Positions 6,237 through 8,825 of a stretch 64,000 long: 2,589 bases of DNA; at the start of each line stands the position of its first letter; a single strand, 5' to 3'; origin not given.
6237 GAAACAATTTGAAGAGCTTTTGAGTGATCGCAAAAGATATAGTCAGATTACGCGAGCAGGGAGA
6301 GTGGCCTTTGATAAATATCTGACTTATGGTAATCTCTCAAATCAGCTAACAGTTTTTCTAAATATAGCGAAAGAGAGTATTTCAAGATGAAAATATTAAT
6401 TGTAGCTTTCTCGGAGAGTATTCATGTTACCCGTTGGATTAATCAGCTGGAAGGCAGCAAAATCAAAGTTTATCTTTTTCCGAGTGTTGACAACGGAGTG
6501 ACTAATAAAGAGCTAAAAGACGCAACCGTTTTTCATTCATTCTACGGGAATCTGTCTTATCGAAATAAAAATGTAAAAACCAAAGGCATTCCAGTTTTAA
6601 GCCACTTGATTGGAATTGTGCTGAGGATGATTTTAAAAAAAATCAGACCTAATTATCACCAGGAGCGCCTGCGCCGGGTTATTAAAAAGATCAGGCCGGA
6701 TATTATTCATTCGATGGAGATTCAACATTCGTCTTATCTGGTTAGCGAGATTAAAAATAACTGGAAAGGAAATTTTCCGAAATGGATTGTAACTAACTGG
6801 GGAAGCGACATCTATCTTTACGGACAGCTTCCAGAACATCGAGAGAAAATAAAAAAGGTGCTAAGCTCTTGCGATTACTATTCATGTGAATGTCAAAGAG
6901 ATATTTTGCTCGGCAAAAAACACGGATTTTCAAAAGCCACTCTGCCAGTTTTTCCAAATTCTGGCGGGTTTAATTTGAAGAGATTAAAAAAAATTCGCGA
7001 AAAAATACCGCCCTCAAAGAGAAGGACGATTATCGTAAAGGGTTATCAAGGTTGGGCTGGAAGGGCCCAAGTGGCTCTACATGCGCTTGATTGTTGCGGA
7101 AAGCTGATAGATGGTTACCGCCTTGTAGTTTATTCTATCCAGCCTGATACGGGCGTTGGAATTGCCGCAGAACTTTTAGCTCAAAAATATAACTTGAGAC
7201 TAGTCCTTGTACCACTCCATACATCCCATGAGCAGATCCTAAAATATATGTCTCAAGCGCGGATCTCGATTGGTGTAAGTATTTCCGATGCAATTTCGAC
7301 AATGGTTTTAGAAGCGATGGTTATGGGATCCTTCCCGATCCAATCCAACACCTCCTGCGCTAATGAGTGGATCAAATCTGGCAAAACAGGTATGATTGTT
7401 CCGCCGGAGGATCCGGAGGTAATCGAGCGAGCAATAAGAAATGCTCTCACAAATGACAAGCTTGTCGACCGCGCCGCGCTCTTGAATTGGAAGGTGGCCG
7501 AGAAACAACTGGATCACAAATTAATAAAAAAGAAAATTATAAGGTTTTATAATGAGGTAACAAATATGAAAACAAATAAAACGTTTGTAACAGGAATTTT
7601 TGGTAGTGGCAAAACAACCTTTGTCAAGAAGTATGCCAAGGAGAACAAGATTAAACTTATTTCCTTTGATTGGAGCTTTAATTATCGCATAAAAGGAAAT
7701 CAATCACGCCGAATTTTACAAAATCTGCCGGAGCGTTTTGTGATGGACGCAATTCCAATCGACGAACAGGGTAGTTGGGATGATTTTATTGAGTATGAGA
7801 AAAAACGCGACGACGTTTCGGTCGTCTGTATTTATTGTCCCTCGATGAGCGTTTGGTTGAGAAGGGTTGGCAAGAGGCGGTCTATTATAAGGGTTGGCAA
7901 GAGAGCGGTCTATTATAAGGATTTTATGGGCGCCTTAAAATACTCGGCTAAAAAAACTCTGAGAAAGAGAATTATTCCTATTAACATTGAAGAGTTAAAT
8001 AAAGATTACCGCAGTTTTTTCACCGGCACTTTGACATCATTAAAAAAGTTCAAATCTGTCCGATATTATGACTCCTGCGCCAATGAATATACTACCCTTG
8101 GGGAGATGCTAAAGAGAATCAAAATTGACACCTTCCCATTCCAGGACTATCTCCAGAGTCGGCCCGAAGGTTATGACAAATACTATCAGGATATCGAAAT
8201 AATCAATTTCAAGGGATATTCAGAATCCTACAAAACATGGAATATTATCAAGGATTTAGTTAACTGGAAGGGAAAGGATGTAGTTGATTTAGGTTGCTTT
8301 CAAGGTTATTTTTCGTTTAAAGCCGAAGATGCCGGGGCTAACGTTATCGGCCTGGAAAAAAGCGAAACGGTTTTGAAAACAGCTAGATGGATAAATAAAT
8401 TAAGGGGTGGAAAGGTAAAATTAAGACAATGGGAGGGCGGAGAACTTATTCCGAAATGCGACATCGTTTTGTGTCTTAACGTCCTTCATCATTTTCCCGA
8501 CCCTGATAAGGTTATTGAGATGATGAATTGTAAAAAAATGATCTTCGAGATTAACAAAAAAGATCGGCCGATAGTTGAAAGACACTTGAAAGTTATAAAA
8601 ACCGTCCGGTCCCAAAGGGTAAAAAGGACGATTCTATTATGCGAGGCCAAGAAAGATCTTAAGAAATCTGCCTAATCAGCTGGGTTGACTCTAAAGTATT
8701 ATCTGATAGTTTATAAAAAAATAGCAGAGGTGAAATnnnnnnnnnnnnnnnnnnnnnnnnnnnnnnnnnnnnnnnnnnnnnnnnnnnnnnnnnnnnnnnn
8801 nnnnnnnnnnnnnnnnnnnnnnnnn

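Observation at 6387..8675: Glycosyltransferase + P-loop NTPase + methyltransferase fused in one 762-aa protein, with a frame-switching internal tandem duplication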

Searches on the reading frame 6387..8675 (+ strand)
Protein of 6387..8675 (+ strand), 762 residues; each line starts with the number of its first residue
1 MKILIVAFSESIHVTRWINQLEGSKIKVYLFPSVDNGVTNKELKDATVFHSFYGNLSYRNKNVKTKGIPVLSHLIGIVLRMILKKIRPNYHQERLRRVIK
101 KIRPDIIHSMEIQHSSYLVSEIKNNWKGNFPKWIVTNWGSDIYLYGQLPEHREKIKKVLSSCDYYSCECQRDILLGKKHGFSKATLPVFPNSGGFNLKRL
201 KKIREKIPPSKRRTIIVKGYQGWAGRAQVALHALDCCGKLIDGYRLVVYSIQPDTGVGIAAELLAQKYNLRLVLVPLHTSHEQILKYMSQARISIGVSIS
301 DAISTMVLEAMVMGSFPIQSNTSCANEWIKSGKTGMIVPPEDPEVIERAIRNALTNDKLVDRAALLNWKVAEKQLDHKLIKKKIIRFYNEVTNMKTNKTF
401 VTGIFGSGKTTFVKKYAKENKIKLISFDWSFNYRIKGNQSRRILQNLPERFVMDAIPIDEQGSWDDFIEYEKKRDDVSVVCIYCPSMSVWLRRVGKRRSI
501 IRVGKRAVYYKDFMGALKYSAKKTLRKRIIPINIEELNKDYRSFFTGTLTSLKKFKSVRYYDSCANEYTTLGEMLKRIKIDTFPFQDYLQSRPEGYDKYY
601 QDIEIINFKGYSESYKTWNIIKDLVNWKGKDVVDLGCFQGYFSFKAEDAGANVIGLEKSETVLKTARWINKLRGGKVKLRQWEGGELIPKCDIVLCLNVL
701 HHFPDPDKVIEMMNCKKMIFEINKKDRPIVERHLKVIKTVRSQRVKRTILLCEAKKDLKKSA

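Call 3: search_protein_families(library=pfam, proteins=[window:6387-8672:+], max_evalue=1)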
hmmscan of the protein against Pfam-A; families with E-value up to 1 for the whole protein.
window:6387-8672:+ (762 aa): 25 families
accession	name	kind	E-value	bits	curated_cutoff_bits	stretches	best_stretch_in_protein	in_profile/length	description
PF00534.26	Glycos_transf_1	-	1.5e-13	51.1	26.4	1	261-362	62-164/172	Glycosyl transferases group 1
PF13477.12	Glyco_trans_4_2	-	2.2e-12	47.8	23.4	1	2-155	1-124/139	Glycosyl transferase 4-like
PF13847.12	Methyltransf_31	-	1.7e-09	37.9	27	1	628-718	3-96/145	Methyltransferase domain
PF13692.12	Glyco_trans_1_4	-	2e-09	38.3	27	1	275-356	61-142/142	Glycosyl transferases group 1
PF08242.18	Methyltransf_12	-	6.6e-09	36.8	30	1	633-713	1-88/98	Methyltransferase domain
PF08241.18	Methyltransf_11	-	1.2e-07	32.7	21.2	1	633-712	1-82/95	Methyltransferase domain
PF13649.12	Methyltransf_25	-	1.5e-07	32.5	27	1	632-710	1-86/97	Methyltransferase domain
PF13489.12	Methyltransf_23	-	2e-06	28.1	27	1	628-713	22-104/164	Methyltransferase domain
PF08003.17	Methyltransf_9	-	2.6e-05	23.8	23.8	1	617-706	103-198/315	Protein of unknown function (DUF1698)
PF13479.12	AAA_24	-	0.0035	17.6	27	1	397-535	3-59/195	AAA domain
PF13173.12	AAA_14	-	0.0072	16.8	27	1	399-462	5-72/129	AAA domain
PF13207.12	AAA_17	-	0.011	16.4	27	1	402-427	1-26/136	AAA domain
PF13671.12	AAA_33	-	0.011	16.4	27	1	401-443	4-45/143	AAA domain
PF13679.12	Methyltransf_32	-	0.019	15.4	27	1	616-675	8-78/143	Methyltransferase domain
PF13401.12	AAA_22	-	0.029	15.1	27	1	399-469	8-33/130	AAA domain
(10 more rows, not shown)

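Call 5: search_protein_families(library=ncbifam, proteins=[window:6387-8672:+], max_evalue=1)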
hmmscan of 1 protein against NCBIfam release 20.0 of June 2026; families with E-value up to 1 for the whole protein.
window:6387-8672:+ (762 aa): 23 families
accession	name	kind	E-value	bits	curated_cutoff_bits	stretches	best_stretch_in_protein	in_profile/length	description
TIGR04290.1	meth_Rta_06860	hypoth_equivalog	2.4e-10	40.2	300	1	626-721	47-150/226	TIGR04290 family methyltransferase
NF041876.1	EPS_EpsE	equivalog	6.7e-10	38.8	400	1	279-363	284-368/389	exopolysaccharide biosynthesis GT4 family glycosyltransferase EpsE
TIGR03088.1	stp2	hypoth_equivalog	1.6e-09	37.3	409.05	1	274-390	256-372/374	TIGR03088 family PEP-CTERM/XrtA system glycosyltransferase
NF011650.0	PRK15068.1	equivalog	1.1e-08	34.3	209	1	614-713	107-213/324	tRNA 5-methoxyuridine(34)/uridine 5-oxyacetic acid(34) synthase CmoB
TIGR01983.1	UbiG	equivalog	1.5e-07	31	102.95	1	624-712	45-138/228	bifunctional 2-polyprenyl-6-hydroxyphenol methylase/3-demethylubiquinol 3-O-methyltransferase UbiG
TIGR02021.1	BchM-ChlM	equivalog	4.3e-07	29.6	158.9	1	621-710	48-140/218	magnesium protoporphyrin IX methyltransferase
TIGR00452.1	TIGR00452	equivalog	5.7e-07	28.6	275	1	614-712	102-206/316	tRNA 5-methoxyuridine(34)/uridine 5-oxyacetic acid(34) synthase CmoB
NF043040.1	corrin_prot_MT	hypoth_equivalog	1.5e-06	27.8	180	1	585-668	4-81/216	corrinoid protein-associated methyltransferase CpaM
NF038229.1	Glyco4_Geo_Pelo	equivalog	1.7e-06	27.3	400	2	280-392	227-337/338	GPMC system family 4 glycosyltransferase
TIGR03999.1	thiol_BshA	equivalog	7.1e-06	25.2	273.7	1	279-392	261-374/375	N-acetyl-alpha-D-glucosaminyl L-malate synthase BshA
NF047880.1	glyco_SdgA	exception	1.2e-05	24.1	800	1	263-382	363-482/488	serine-aspartate repeat adhesin O-glycosyltransferase SdgA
NF050056.1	ProtGlycPglH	equivalog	3.5e-05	23.1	600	1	275-391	237-353/354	GalNAc-alpha-(1->4)-GalNAc-alpha-(1->3)-diNAcBac-PP-undecaprenol alpha-1,4-N-acetyl-D-galactosaminyltransferase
NF050063.1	ProtGlycPglJ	equivalog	3.9e-05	23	500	1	276-387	251-362/363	N-acetylgalactosamine-N,N'-diacetylbacillosaminyl-diphospho-undecaprenol 4-alpha-N-acetylgalactosaminyltransferase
TIGR04063.1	stp3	hypoth_equivalog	4e-05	22.7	442.05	1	308-361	312-365/397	TIGR04063 family PEP-CTERM/XrtA system glycosyltransferase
TIGR02149.1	glgA_Coryne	subfamily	0.00012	21.3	302.4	1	272-391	265-390/391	glycogen synthase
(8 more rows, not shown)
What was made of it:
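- On P-loop kinases (NMP-kinase-like fold): All AAA_17/33/24/18 and kinase models are sub-threshold (at most 21 bits against 27) (calls 3, 5).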

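Call 6: find_homologous_proteins(query=window:6387-8672:+, max_evalue=0.001)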
Query window:6387-8672:+ (762 aa): 229 proteins with E <= 0.001 among 8000 candidates; the best 120 are listed.
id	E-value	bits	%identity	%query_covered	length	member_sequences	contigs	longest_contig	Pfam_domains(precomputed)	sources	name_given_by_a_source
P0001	0.0e+0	1384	80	98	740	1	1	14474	PF13847.13,PF13489.13,PF00534.27,PF13477.13,PF08241.19,PF08242.19,PF13692.13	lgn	-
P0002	0.0e+0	1218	70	99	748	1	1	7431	PF13847.13,PF13489.13,PF00534.27,PF13649.13,PF13477.13,PF08241.19,PF08242.19,PF13692.13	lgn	-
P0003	0.0e+0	1173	67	99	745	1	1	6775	PF13847.13,PF13489.13,PF00534.27,PF13477.13,PF08242.19,PF13692.13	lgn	-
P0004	1.6e-205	703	43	99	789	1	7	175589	PF13847.13,PF13489.13,PF00534.27,PF13649.13,PF13477.13,PF08241.19,PF08242.19,PF13692.13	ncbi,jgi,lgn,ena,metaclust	metaclust:\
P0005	1.1e-189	650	42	99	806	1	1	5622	PF13847.13,PF00534.27,PF13477.13,PF08242.19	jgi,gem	-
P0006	3.1e-189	649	41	99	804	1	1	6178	PF13477.13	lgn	-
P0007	2.1e-148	514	56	51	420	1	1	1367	PF00534.27,PF13477.13,PF13692.13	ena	-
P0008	9.7e-144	499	58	51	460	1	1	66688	PF00534.27,PF13477.13,PF13692.13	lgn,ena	-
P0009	1.8e-136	474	53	51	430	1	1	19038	PF00534.27,PF13477.13,PF13692.13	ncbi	ncbi:MAG: glycosyltransferase family 4 protein [Patescibacteria group bacterium]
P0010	1.6e-129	452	50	52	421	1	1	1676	PF00534.27,PF13477.13,PF13524.13,PF13439.13,PF13692.13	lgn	-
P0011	4.7e-121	424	50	51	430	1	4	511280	PF00534.27,PF13477.13,PF13692.13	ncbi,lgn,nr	ncbi:MAG: hypothetical protein CXR31_04915 [Geobacter sp.]|nr:MAG: hypothetical protein CXR31_04915 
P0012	1.9e-120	422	50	52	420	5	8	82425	PF00534.27,PF13477.13,PF13692.13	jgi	jgi:hypothetical protein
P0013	2.9e-120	421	48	53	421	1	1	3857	PF00534.27,PF13477.13,PF13692.13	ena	-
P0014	3.3e-120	421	48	51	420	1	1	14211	PF00534.27,PF13477.13,PF13579.13,PF13692.13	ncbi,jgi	-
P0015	1.0e-118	416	47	52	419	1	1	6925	PF00534.27,PF13477.13,PF13692.13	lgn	-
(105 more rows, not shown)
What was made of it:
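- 6387..7562 (+): GT4 (GT-B) glycosyltransferase domain, aa 1-392. More than 100 standalone homologues of about 420-430 aa exist (call 6).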

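Call 15: find_encoding_contigs(protein=P0001, flank=10000, max_places=4)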
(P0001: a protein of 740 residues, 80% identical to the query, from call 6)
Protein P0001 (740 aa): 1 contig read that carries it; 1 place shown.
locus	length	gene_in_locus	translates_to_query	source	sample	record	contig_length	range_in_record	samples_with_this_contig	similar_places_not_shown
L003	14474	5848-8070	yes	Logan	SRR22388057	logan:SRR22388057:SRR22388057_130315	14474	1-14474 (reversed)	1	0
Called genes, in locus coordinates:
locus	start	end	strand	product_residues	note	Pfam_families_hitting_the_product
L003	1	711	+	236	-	?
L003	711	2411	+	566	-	PF13489:Methyltransf_23, PF01728:FtsJ (faint), PF13847:Methyltransf_31 (faint), PF13649:Methyltransf_25 (weak), PF05050:Methyltransf_21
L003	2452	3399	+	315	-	PF13578:Methyltransf_24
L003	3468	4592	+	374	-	PF13692:Glyco_trans_1_4 (weak)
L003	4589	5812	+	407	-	-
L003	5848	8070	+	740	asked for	PF13477:Glyco_trans_4_2, PF00534:Glycos_transf_1, PF13692:Glyco_trans_1_4, PF13489:Methyltransf_23 (weak), PF08241:Methyltransf_11 (weak), PF08242:Methyltransf_12 (weak), PF13847:Methyltransf_31 (weak)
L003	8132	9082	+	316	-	PF01073:3Beta_HSD (weak), PF01370:Epimerase, PF04321:RmlD_sub_bind, PF16363:GDP_Man_Dehyd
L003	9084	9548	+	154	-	PF00908:dTDP_sugar_isom, PF05523:FdtA (weak)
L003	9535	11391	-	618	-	-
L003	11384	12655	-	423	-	-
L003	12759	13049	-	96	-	-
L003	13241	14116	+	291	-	PF01370:Epimerase (weak), PF04321:RmlD_sub_bind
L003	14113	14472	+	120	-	?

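Call 26: find_encoding_contigs(protein=P0004, flank=10000, max_places=2)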
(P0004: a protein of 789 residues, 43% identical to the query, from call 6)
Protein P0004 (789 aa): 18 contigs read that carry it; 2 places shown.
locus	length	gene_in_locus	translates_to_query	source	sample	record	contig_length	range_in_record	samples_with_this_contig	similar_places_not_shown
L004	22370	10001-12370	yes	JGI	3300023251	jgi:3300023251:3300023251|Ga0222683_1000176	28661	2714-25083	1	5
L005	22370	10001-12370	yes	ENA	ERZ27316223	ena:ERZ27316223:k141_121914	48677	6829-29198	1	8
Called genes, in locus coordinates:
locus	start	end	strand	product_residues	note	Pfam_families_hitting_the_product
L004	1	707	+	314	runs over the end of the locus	PF01370:Epimerase, PF02719:Polysacc_synt_2, PF04321:RmlD_sub_bind, PF01073:3Beta_HSD, PF07993:NAD_binding_4 (faint), PF13460:NAD_binding_10, PF16363:GDP_Man_Dehyd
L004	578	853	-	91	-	-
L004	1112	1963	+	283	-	PF01061:ABC2_membrane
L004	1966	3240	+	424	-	PF00005:ABC_tran, PF13304:AAA_21 (weak), PF14524:Wzt_C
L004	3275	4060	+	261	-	PF05711:TylF, PF13578:Methyltransf_24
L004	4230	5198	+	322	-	PF13489:Methyltransf_23, PF08241:Methyltransf_11, PF08242:Methyltransf_12 (weak), PF13649:Methyltransf_25 (weak)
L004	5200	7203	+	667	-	PF13522:GATase_6, PF13537:GATase_7, PF00733:Asn_synthase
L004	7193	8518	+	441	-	PF13692:Glyco_trans_1_4, PF13524:Glyco_trans_1_2 (weak), PF00534:Glycos_transf_1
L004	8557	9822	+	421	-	PF13439:Glyco_transf_4 (faint), PF00534:Glycos_transf_1, PF13692:Glyco_trans_1_4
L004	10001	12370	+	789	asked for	PF13477:Glyco_trans_4_2 (faint), PF13692:Glyco_trans_1_4 (weak), PF00534:Glycos_transf_1, PF13489:Methyltransf_23, PF08241:Methyltransf_11 (weak), PF08242:Methyltransf_12, PF13649:Methyltransf_25 (weak), PF13847:Methyltransf_31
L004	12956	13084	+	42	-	-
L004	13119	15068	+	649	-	-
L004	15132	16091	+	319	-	PF01073:3Beta_HSD, PF01370:Epimerase, PF02719:Polysacc_synt_2, PF04321:RmlD_sub_bind, PF07993:NAD_binding_4, PF16363:GDP_Man_Dehyd, PF13460:NAD_binding_10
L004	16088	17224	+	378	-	PF01041:DegT_DnrJ_EryC1, PF00155:Aminotran_1_2, PF01053:Cys_Met_Meta_PP (weak), PF01212:Beta_elim_lyase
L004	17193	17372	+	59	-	-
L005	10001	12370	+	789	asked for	PF13477:Glyco_trans_4_2 (faint), PF13692:Glyco_trans_1_4 (weak), PF00534:Glycos_transf_1, PF13489:Methyltransf_23, PF08241:Methyltransf_11 (weak), PF08242:Methyltransf_12, PF13649:Methyltransf_25 (weak), PF13847:Methyltransf_31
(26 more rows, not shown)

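Call 43: list_cluster_members(proteins=[window:6387-8672:+, window:24700-25983:-, window:8737-9684:+, window:16321-17409:+, window:29-1285:+])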
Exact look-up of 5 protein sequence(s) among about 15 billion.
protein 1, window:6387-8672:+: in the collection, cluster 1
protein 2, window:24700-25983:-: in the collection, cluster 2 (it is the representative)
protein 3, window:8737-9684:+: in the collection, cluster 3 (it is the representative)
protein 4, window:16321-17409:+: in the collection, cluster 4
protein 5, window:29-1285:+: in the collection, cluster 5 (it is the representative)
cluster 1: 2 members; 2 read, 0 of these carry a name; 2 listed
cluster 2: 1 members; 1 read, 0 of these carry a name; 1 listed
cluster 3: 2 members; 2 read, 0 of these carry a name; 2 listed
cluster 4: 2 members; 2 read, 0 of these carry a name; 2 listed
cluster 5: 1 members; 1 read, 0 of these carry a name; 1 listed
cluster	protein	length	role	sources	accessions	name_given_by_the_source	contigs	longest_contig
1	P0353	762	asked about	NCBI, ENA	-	-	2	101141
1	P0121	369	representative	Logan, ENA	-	-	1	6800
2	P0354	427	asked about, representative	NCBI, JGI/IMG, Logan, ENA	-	-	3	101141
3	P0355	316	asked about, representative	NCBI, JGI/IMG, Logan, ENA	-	-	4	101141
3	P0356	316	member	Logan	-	-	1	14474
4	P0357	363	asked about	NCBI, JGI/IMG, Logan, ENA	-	-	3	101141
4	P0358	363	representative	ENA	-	-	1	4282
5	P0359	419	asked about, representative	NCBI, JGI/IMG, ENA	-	-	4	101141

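Call 44: find_encoding_contigs(protein=window:6387-8675:+, flank=3000, max_places=6)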
Protein window:6387-8675:+ (762 aa): 3 contigs read that carry it; 2 places shown.
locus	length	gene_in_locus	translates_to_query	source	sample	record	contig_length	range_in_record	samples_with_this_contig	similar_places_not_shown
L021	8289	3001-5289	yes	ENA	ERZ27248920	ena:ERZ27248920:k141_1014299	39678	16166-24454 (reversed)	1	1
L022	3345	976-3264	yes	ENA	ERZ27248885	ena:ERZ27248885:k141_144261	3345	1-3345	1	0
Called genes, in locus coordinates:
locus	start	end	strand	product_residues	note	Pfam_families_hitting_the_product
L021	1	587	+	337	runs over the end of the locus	PF13578:Methyltransf_24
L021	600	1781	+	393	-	PF13439:Glyco_transf_4 (weak), PF00534:Glycos_transf_1, PF13692:Glyco_trans_1_4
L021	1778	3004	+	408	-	PF00534:Glycos_transf_1 (weak), PF13692:Glyco_trans_1_4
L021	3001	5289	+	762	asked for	PF13477:Glyco_trans_4_2, PF00534:Glycos_transf_1, PF13692:Glyco_trans_1_4, PF13489:Methyltransf_23 (weak), PF08241:Methyltransf_11 (weak), PF08242:Methyltransf_12, PF13649:Methyltransf_25 (weak), PF13847:Methyltransf_31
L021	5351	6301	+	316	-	PF01073:3Beta_HSD, PF01370:Epimerase, PF04321:RmlD_sub_bind, PF16363:GDP_Man_Dehyd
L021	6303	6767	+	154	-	PF00908:dTDP_sugar_isom, PF05523:FdtA (weak)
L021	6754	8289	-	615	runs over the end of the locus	-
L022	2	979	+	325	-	?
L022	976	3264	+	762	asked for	PF13477:Glyco_trans_4_2, PF00534:Glycos_transf_1, PF13692:Glyco_trans_1_4, PF13489:Methyltransf_23 (weak), PF08241:Methyltransf_11 (weak), PF08242:Methyltransf_12, PF13649:Methyltransf_25 (weak), PF13847:Methyltransf_31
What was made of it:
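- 6387..8675 (+): Whole fused ORF, 762 aa (GT4 + P-loop kinase-like + class I MTase). Its start overlaps the stop of the upstream GT gene (ATGA). The identical protein is on other contigs (calls 43, 44).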

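Call 53: find_encoding_contigs(protein=P0002, flank=6000, max_places=2)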
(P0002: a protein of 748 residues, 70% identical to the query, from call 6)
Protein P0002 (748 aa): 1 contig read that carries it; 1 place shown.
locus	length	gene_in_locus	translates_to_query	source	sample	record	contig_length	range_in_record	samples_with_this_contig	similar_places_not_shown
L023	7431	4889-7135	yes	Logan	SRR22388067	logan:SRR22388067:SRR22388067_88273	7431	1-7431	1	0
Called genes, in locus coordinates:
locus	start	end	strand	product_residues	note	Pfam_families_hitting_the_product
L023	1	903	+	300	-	?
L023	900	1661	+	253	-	PF13489:Methyltransf_23, PF13847:Methyltransf_31, PF08241:Methyltransf_11, PF08242:Methyltransf_12 (weak), PF13649:Methyltransf_25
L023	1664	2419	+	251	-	PF08241:Methyltransf_11 (faint)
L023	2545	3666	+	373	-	PF13692:Glyco_trans_1_4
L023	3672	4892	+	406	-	-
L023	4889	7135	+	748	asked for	PF13477:Glyco_trans_4_2, PF00534:Glycos_transf_1, PF13692:Glyco_trans_1_4 (weak), PF13489:Methyltransf_23, PF08241:Methyltransf_11 (weak), PF08242:Methyltransf_12, PF13649:Methyltransf_25 (weak), PF13847:Methyltransf_31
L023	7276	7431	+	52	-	?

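Call 54: find_encoding_contigs(protein=P0003, flank=6000, max_places=2)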
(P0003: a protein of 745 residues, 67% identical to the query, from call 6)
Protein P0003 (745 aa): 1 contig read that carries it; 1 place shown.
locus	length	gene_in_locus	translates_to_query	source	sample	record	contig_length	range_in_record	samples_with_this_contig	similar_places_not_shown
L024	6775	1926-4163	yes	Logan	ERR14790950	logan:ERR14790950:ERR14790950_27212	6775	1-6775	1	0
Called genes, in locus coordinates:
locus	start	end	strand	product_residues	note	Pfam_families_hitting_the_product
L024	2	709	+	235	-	?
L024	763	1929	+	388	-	PF00534:Glycos_transf_1 (weak), PF13692:Glyco_trans_1_4 (weak), PF26337:Gtf3_C (faint)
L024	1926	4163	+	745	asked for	PF13477:Glyco_trans_4_2 (weak), PF00534:Glycos_transf_1, PF13692:Glyco_trans_1_4 (weak), PF08242:Methyltransf_12 (weak), PF13489:Methyltransf_23 (weak), PF13847:Methyltransf_31 (weak)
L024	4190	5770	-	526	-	PF00438:S-AdoMet_synt_N, PF02772:S-AdoMet_synt_M, PF02773:S-AdoMet_synt_C, PF00884:Sulfatase (weak)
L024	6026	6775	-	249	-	?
